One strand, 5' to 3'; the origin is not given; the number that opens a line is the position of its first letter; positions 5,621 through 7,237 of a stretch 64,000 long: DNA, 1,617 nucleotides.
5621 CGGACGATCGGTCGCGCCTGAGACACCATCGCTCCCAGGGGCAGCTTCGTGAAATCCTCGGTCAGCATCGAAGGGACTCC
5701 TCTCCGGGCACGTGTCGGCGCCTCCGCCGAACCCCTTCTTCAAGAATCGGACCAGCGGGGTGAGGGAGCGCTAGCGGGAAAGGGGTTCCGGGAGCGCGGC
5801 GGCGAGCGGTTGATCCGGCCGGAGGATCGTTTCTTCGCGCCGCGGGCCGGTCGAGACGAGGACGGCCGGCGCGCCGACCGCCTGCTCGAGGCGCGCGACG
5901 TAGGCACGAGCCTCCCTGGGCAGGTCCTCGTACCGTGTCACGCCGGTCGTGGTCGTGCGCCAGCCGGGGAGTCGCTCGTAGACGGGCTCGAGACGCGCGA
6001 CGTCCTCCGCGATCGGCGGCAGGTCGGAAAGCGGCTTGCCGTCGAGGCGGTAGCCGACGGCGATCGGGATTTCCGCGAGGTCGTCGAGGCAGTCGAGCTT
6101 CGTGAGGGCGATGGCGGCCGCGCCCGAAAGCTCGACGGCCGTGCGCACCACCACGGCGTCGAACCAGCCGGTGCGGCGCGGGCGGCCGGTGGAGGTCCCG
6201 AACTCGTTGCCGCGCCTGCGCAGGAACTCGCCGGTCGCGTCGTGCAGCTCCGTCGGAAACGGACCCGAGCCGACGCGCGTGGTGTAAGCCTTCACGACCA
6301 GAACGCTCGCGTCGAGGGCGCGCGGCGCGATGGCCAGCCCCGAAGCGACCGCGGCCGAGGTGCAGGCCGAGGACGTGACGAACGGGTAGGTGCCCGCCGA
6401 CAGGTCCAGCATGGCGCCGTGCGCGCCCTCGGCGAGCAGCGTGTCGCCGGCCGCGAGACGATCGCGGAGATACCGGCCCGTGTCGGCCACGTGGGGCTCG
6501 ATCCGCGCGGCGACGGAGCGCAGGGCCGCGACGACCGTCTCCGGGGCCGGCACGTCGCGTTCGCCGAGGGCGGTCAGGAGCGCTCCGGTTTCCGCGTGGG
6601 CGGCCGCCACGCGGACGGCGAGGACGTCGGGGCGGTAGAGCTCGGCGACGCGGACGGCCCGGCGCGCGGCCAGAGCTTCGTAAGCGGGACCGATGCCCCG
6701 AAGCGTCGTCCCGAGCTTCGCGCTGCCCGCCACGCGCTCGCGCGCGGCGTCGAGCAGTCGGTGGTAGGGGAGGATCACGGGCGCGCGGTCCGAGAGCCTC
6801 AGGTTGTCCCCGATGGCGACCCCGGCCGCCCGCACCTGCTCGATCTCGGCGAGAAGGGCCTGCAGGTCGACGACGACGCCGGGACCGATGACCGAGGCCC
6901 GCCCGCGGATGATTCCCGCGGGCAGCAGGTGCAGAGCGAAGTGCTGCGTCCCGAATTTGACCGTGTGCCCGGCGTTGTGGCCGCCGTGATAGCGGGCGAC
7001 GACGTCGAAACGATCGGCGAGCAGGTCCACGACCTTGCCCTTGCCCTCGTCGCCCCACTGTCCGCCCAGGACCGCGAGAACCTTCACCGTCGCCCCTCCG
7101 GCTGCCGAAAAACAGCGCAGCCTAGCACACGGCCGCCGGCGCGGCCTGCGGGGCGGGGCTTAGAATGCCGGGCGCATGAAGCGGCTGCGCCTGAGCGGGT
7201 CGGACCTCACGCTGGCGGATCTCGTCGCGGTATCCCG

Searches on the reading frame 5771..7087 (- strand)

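Call 8: search_protein_families(library=pfam, proteins=[window:5771-7087:-])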
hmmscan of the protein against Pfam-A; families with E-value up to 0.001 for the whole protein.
window:5771-7087:- (438 aa): 1 family
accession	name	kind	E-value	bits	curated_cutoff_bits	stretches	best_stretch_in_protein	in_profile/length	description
PF00709.27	Adenylsucc_synt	-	2.9e-155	517.5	27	1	5-421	1-416/416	Adenylosuccinate synthetase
